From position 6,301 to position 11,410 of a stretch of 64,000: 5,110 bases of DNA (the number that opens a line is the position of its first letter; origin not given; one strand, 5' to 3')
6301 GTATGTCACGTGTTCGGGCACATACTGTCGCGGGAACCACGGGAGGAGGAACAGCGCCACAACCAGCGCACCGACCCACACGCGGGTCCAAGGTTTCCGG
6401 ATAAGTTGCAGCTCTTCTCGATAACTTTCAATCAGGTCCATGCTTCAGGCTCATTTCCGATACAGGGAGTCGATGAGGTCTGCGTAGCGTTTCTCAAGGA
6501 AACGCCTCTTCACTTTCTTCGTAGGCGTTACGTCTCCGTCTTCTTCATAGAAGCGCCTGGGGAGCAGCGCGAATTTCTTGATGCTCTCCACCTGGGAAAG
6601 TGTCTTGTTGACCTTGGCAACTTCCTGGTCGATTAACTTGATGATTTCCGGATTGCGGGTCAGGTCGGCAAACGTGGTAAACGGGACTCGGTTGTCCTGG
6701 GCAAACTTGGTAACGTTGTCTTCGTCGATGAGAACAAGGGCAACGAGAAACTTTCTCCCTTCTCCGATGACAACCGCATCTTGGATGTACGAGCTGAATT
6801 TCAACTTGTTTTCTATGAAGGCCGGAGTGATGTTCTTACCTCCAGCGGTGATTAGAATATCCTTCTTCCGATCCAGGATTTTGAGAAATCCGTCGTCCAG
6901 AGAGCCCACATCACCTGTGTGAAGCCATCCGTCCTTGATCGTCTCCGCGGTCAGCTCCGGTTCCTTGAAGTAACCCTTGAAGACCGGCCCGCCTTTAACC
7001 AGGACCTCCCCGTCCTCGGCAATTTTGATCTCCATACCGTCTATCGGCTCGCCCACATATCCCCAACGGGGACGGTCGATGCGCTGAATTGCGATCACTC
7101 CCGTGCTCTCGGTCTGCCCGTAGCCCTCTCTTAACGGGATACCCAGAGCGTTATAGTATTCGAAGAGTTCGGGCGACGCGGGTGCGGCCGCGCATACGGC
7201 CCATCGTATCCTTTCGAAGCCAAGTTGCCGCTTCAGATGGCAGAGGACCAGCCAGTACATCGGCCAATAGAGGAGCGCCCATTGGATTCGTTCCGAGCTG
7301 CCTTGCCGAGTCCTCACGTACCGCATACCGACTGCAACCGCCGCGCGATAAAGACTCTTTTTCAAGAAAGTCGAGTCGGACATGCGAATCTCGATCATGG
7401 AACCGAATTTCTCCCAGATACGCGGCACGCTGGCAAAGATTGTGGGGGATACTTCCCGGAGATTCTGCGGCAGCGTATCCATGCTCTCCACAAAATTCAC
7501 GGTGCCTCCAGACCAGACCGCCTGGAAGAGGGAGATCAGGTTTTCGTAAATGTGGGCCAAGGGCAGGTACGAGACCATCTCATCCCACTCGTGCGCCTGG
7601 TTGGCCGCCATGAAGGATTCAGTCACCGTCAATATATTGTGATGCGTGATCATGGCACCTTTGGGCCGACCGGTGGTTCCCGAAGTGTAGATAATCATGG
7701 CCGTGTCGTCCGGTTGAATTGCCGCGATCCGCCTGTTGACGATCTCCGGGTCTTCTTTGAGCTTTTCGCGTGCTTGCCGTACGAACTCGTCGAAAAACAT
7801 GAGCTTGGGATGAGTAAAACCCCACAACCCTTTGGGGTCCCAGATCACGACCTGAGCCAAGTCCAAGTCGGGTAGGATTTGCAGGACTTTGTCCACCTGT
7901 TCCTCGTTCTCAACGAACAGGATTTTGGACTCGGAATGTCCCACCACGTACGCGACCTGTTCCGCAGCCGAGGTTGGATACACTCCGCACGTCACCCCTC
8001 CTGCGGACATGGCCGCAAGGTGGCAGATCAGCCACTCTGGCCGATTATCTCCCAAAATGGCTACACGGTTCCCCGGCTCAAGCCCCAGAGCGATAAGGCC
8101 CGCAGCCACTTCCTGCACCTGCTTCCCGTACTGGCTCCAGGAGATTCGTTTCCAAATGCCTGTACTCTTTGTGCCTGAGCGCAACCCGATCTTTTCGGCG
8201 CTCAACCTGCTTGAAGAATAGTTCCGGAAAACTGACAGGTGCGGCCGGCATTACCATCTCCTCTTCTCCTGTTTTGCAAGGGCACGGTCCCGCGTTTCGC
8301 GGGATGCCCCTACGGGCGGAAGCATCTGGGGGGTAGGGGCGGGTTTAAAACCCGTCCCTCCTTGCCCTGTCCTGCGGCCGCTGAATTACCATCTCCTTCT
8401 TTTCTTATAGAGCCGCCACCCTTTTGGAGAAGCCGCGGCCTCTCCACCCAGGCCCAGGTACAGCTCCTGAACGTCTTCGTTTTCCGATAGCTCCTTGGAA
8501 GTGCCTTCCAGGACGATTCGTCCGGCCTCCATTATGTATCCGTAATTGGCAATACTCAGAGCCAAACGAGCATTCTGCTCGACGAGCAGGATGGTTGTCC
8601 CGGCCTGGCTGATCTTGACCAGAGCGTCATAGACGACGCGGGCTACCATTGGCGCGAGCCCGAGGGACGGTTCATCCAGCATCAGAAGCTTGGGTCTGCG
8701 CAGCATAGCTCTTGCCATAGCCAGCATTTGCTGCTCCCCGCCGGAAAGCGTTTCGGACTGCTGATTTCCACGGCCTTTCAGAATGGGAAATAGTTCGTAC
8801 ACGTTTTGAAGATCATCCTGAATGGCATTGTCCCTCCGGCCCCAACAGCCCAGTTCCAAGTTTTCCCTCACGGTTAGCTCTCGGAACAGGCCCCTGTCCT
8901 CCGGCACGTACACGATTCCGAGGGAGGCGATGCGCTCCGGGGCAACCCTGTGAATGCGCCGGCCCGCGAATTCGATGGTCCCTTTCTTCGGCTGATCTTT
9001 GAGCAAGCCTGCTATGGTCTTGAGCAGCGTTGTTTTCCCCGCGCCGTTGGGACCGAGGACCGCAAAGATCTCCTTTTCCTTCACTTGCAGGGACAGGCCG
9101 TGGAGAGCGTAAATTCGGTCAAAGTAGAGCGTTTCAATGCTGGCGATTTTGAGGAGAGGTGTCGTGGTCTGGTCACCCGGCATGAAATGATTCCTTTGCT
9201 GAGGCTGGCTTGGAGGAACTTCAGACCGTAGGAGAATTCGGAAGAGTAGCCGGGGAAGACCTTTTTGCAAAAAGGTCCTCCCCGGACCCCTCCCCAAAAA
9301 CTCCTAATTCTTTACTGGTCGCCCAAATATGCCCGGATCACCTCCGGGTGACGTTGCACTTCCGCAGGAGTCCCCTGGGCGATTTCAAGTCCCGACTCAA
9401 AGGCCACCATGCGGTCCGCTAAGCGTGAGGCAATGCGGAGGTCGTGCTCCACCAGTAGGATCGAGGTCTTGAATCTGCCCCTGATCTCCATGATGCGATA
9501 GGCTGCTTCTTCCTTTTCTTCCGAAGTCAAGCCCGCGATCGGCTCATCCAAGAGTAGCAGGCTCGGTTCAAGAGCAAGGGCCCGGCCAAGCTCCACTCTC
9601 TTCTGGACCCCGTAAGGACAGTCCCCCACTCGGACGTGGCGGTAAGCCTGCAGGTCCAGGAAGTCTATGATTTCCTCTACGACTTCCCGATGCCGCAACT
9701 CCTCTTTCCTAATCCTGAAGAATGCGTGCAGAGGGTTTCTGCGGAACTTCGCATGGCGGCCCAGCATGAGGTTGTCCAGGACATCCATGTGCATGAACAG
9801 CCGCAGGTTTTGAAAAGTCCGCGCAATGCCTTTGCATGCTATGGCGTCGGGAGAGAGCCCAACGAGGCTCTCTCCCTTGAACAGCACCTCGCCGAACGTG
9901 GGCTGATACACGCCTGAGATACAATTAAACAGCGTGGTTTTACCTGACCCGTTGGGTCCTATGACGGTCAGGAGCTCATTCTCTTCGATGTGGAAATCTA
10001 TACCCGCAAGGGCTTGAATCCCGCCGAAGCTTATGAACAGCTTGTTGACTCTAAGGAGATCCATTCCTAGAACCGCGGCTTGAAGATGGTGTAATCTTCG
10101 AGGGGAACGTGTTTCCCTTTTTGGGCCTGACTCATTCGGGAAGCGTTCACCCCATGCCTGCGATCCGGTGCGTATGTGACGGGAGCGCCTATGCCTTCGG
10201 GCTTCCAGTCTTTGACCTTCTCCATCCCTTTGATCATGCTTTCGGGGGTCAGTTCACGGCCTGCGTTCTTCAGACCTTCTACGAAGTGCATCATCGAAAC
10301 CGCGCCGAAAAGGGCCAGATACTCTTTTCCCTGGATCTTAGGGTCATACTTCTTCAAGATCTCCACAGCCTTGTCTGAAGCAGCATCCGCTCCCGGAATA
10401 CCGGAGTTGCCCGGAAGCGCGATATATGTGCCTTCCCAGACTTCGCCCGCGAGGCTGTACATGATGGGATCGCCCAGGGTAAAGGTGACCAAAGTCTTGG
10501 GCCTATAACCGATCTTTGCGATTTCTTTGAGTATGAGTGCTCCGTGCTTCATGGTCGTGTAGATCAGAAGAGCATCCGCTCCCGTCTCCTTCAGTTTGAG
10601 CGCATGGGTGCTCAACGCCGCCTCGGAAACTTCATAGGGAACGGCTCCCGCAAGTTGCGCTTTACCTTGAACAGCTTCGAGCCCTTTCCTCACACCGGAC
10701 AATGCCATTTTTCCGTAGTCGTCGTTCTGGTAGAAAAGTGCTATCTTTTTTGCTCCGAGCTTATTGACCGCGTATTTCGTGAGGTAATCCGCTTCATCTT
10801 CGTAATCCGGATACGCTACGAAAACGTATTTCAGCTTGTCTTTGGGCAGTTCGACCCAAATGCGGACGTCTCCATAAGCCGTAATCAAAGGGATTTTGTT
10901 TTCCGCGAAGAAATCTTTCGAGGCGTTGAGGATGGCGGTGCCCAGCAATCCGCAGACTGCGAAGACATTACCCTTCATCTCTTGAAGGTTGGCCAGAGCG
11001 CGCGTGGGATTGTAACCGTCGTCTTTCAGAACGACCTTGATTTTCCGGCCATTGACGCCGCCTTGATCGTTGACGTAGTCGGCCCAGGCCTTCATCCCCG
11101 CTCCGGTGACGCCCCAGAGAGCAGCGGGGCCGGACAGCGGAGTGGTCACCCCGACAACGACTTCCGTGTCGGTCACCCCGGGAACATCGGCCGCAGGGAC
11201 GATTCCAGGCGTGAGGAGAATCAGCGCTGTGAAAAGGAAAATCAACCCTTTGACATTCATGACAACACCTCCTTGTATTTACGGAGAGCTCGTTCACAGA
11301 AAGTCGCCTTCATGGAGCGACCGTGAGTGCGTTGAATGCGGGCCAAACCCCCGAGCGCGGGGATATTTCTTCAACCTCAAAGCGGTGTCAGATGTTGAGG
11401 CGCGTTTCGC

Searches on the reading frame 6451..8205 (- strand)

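Call 80: search_protein_families(library=pfam, proteins=[window:6451-8205:-], max_evalue=0.001)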
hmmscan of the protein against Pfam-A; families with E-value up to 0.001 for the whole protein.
window:6451-8205:- (584 aa): 2 families
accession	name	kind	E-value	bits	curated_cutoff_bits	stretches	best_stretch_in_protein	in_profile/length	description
PF00501.34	AMP-binding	-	1.5e-73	248.2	29.9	1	17-413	18-384/384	AMP-binding enzyme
PF23562.2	AMP-binding_C_3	-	1.5e-13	51.6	20.8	1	449-584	2-122/124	AMP-binding enzyme C-terminal domain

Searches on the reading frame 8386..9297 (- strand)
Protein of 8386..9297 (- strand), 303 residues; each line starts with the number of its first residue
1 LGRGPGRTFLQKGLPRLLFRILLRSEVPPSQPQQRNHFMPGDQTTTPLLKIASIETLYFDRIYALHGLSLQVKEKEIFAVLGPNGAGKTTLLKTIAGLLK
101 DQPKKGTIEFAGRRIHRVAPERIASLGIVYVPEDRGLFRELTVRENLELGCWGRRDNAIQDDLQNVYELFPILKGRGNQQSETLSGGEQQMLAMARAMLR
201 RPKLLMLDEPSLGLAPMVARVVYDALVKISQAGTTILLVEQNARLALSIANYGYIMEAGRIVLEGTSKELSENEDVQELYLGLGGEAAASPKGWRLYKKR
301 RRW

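Call 80: search_protein_families(library=pfam, proteins=[window:8386-9297:-], max_evalue=0.001)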
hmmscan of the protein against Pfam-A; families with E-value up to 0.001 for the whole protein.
window:8386-9297:- (303 aa): 6 families
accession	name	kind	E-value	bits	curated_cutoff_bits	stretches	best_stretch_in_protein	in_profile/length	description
PF00005.33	ABC_tran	-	1.5e-32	113.5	25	1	65-211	1-136/137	ABC transporter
PF13304.12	AAA_21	-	3.1e-11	44.3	27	2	77-114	1-48/304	AAA domain, putative AbiEii toxin, Type IV TA system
PF13476.12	AAA_23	-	7.3e-05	23.9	27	1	74-105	18-49/201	AAA domain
PF02463.25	SMC_N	-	0.0003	20.7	40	0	74-196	23-149/220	RecF/RecN/SMC N terminal domain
PF13555.12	AAA_29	-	0.00077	19.6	27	0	66-100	13-47/61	P-loop containing region of AAA domain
PF13604.12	AAA_30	-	0.00094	19.4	27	0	74-121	17-55/191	AAA domain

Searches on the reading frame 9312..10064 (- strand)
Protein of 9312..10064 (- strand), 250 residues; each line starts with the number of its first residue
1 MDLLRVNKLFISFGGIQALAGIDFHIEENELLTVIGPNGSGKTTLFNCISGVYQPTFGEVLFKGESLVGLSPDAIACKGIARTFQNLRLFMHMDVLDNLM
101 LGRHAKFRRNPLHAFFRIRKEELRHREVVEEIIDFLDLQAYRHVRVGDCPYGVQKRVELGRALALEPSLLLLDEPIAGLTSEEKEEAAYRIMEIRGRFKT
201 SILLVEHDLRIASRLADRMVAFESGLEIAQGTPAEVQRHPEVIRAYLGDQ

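Call 80: search_protein_families(library=pfam, proteins=[window:9312-10064:-], max_evalue=0.001)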
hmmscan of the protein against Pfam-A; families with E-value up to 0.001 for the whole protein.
window:9312-10064:- (250 aa): 4 families
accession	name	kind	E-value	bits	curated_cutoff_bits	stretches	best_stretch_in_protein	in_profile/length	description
PF00005.33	ABC_tran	-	1.7e-26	93.9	25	1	20-177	2-137/137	ABC transporter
PF12399.14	BCA_ABC_TP_C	-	1e-11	44.6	25.5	1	228-249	3-24/27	Branched-chain amino acid ATP-binding cassette transporter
PF13476.12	AAA_23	-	3.8e-05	24.8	27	1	20-50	14-40/201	AAA domain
PF13304.12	AAA_21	-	4.4e-05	24.1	27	0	34-50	4-20/304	AAA domain, putative AbiEii toxin, Type IV TA system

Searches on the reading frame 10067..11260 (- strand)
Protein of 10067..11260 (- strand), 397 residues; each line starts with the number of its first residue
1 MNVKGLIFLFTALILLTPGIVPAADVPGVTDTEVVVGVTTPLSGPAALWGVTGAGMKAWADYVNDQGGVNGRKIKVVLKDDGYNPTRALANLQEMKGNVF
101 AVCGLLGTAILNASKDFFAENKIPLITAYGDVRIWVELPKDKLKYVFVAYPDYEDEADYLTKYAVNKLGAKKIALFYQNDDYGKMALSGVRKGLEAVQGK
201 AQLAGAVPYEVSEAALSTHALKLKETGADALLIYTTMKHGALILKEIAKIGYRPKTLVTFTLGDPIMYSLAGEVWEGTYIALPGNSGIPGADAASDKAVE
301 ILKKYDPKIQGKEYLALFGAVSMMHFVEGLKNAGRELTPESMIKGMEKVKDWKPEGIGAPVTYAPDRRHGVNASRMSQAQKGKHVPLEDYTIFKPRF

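Call 80: search_protein_families(library=pfam, proteins=[window:10067-11260:-], max_evalue=0.001)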
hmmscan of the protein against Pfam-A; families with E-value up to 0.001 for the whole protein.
window:10067-11260:- (397 aa): 2 families
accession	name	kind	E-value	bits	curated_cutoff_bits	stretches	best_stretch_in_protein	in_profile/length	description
PF13458.12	Peripla_BP_6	-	1.6e-61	209.4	31.7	1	34-382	2-342/343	Periplasmic binding protein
PF01094.35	ANF_receptor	-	1e-10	41.7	25.4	1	60-258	10-208/353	Receptor family ligand binding region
